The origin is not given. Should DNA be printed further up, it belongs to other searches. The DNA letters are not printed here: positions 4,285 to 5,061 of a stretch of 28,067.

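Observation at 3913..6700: Three paralogous ~125-aa helical modules bracket the GT41-like domain (one before, two after): an unrecognised repeat domain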

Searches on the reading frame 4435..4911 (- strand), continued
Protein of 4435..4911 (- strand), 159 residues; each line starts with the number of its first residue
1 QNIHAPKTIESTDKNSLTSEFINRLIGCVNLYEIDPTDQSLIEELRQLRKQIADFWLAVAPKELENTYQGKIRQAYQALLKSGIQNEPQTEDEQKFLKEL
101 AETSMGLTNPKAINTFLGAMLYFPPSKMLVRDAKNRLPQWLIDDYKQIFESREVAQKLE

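Call 72: search_protein_families(library=pfam, alignment_id=A6, max_evalue=0.1)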
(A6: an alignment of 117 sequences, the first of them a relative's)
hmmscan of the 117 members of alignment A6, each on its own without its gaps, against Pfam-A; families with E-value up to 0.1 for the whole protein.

A. member 1, P0306 (370 aa): 1 family
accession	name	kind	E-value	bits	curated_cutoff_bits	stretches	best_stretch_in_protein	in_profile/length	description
PF19956.5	EAD2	-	1.9e-05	25.2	23.8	1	277-343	6-72/81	Effector-associated domain 2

B. families by the number of members that match (of 117 scanned): 6 families
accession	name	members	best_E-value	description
PF19956.5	EAD2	14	1.9e-05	Effector-associated domain 2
PF07176.17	DUF1400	2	0.023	Alpha/beta hydrolase of unknown function (DUF1400)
PF17930.7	LpxI_N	2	0.045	LpxI N-terminal domain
PF02936.19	COX4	1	0.049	Cytochrome c oxidase subunit IV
PF14805.11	THDPS_N_2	1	0.057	Tetrahydrodipicolinate N-succinyltransferase N-terminal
PF02311.25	AraC_binding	1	0.061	AraC-like ligand binding domain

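Call 75: find_encoding_contigs(protein=P0156, flank=10000, max_places=2)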
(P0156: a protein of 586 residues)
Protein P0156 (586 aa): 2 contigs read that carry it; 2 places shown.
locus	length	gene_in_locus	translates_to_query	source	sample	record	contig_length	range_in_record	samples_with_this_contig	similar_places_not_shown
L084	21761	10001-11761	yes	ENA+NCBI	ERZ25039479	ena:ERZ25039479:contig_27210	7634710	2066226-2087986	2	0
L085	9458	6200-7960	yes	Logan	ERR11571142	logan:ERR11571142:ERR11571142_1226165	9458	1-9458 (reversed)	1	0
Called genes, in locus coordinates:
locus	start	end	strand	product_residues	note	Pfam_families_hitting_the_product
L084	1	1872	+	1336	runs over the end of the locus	PF00656:Peptidase_C14, PF25199:nSTAND_NTPase5 (faint), PF05729:NACHT, PF00514:Arm (faint), PF01602:Adaptin_N (faint), PF13646:HEAT_2, PF13646:HEAT_2, PF22730:NCC-H, +3 more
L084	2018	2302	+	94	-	-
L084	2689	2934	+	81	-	PF03683:UPF0175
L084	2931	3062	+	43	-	PF11848:DUF3368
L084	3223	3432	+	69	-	PF25734:RelB_like_antitoxin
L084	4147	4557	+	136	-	PF14105:DUF4278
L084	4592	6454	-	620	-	PF01139:RtcB, PF14890:Intein_splicing, PF01139:RtcB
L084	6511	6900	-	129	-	PF04828:GFA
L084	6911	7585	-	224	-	PF00702:Hydrolase, PF13419:HAD_2, PF13242:Hydrolase_like (weak)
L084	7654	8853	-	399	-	PF01266:DAO (faint), PF07992:Pyr_redox_2, PF13450:NAD_binding_8 (faint), PF13454:NAD_binding_9 (faint), PF00070:Pyr_redox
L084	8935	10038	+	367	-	-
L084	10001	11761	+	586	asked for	PF13439:Glyco_transf_4, PF00534:Glycos_transf_1, PF20706:GT4-conflict (weak), PF13692:Glyco_trans_1_4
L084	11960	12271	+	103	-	-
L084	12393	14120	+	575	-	PF00890:FAD_binding_2, PF01266:DAO (weak), PF02910:Succ_DH_flav_C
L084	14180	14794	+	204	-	PF05685:Uma2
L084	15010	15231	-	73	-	-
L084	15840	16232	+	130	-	PF01850:PIN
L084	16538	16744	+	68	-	-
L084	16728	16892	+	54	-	-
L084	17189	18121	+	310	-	PF00294:PfkB, PF08543:Phos_pyr_kin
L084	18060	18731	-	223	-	PF05685:Uma2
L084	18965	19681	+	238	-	PF01048:PNP_UDP_1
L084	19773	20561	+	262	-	PF13472:Lipase_GDSL_2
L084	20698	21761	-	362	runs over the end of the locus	-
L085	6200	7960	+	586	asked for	PF13439:Glyco_transf_4, PF00534:Glycos_transf_1, PF20706:GT4-conflict (weak), PF13692:Glyco_trans_1_4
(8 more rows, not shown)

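Call 76: find_encoding_contigs(protein=P0160, flank=10000, max_places=2)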
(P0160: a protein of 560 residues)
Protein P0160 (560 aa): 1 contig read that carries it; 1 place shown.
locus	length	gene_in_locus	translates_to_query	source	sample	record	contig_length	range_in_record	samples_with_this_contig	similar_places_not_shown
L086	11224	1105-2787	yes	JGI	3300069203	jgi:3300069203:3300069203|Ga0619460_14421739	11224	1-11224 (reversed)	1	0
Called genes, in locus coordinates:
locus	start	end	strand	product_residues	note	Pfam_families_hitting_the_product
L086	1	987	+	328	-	?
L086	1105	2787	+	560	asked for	PF00535:Glycos_transf_2, PF10111:Glyco_tranf_2_2, PF13641:Glyco_tranf_2_3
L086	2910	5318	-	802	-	PF13414:TPR_11, PF13432:TPR_16, PF14559:TPR_19, PF00515:TPR_1, PF07719:TPR_2, PF13424:TPR_12, PF13414:TPR_11, PF13424:TPR_12, +48 more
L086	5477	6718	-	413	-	PF08421:Methyltransf_13, PF13489:Methyltransf_23, PF08241:Methyltransf_11 (faint), PF08242:Methyltransf_12, PF08484:Methyltransf_14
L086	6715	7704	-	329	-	PF04321:RmlD_sub_bind, PF05368:NmrA (weak), PF01073:3Beta_HSD, PF01370:Epimerase, PF02719:Polysacc_synt_2, PF07993:NAD_binding_4, PF08659:KR (weak), PF16363:GDP_Man_Dehyd, +1 more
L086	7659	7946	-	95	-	-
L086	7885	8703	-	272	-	PF00483:NTP_transferase, PF12804:NTP_transf_3 (weak)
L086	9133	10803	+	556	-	-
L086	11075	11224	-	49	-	?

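Call 77: find_encoding_contigs(protein=P0139, flank=10000, max_places=2)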
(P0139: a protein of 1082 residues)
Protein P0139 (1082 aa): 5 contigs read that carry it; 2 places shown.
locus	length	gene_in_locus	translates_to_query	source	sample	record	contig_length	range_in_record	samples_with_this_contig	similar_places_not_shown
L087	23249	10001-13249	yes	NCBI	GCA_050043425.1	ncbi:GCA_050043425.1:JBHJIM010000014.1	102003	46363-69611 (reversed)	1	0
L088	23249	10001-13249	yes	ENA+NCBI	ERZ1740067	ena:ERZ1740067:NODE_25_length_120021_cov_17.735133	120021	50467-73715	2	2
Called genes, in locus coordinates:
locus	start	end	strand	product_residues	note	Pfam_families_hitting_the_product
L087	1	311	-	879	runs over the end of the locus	PF01411:tRNA-synt_2c, PF07973:tRNA_SAD, PF02272:DHHA1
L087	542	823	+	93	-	PF10615:DUF2470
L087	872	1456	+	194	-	PF01243:PNPOx_N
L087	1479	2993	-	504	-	PF00890:FAD_binding_2 (faint), PF01266:DAO (weak), PF01946:Thi4 (weak), PF03486:HI0933_like (faint), PF07992:Pyr_redox_2 (faint), PF13450:NAD_binding_8, PF01593:Amino_oxidase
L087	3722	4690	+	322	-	PF02628:COX15-CtaA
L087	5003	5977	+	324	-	PF01040:UbiA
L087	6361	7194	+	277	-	PF05050:Methyltransf_21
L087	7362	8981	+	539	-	-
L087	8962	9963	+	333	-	PF13524:Glyco_trans_1_2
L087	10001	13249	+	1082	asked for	PF00534:Glycos_transf_1, PF13692:Glyco_trans_1_4, PF13524:Glyco_trans_1_2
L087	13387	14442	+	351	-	PF00534:Glycos_transf_1, PF13692:Glyco_trans_1_4 (weak)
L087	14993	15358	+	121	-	PF01740:STAS, PF13466:STAS_2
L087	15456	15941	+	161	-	PF00636:Ribonuclease_3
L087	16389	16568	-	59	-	-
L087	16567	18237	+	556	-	PF08032:SpoU_sub_bind, PF00588:SpoU_methylase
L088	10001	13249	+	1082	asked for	PF00534:Glycos_transf_1, PF13692:Glyco_trans_1_4, PF13524:Glyco_trans_1_2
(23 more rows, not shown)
